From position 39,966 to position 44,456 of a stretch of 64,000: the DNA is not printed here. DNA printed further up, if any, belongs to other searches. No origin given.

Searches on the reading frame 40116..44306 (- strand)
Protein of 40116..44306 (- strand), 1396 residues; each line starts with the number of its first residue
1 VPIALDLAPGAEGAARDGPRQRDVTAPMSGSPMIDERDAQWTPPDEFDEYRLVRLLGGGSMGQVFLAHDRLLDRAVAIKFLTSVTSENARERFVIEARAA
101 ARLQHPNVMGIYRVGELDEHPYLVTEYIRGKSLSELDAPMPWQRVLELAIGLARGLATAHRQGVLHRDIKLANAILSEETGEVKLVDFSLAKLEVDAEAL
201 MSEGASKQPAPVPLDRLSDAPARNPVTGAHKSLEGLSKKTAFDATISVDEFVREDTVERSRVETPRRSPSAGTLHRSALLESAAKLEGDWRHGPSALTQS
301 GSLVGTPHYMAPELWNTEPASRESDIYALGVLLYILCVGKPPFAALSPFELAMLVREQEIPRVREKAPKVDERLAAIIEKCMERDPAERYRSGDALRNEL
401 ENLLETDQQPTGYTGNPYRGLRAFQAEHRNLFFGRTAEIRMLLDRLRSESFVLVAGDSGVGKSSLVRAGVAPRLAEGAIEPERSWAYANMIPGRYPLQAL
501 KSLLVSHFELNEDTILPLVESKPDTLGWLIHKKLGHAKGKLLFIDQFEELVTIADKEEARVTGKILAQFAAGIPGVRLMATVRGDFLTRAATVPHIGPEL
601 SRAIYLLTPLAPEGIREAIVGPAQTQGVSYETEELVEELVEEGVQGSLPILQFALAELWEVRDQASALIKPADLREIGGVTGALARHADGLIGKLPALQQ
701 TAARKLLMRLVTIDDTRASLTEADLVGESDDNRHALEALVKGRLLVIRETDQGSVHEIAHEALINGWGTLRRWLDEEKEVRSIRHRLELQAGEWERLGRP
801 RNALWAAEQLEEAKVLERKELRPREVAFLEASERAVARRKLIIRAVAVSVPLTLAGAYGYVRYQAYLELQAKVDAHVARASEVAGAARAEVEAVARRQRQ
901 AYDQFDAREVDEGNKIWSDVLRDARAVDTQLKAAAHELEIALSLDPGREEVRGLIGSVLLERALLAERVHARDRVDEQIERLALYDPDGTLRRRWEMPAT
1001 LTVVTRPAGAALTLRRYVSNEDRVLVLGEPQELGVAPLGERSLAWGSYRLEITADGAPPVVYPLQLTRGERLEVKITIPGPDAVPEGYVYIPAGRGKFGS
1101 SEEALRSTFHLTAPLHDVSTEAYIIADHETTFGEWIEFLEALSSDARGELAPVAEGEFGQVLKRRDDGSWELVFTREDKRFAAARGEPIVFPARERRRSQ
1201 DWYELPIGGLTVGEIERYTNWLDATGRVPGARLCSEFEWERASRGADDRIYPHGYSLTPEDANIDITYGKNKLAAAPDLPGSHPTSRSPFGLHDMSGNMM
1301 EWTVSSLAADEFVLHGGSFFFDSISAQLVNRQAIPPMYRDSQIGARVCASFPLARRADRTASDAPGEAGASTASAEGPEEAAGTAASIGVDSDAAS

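Call 12: search_protein_families(library=pfam, proteins=[window:40116-44306:-], max_evalue=0.01)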
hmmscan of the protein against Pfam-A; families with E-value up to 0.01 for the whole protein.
window:40116-44306:- (1396 aa): 8 families
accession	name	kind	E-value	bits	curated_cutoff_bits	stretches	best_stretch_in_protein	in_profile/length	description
PF20703.3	nSTAND1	-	4.7e-99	333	27.1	1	417-801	1-378/379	Novel STAND NTPase 1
PF00069.31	Pkinase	-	3e-42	145.3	31.7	2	50-198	1-152/263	Protein kinase domain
PF07714.23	PK_Tyr_Ser-Thr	-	4.9e-31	108.4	23.1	2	52-207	3-165/258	Protein tyrosine and serine/threonine kinase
PF03781.23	FGE-sulfatase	-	2.5e-21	76.9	23.3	1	1087-1347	4-253/255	Sulfatase-modifying factor enzyme 1-like domain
PF13191.12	AAA_16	-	1.3e-06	29.4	32.6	1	432-470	2-45/167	AAA ATPase domain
PF05729.18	NACHT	-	0.0001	22.6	26.7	1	451-612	2-153/167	NACHT domain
PF25201.1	nSTAND6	-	0.0035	17.8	27.7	1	433-468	2-37/148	Novel STAND NTPase 6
PF03193.22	RsgA_GTPase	-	0.0083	16.4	30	0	437-468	95-125/174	RsgA GTPase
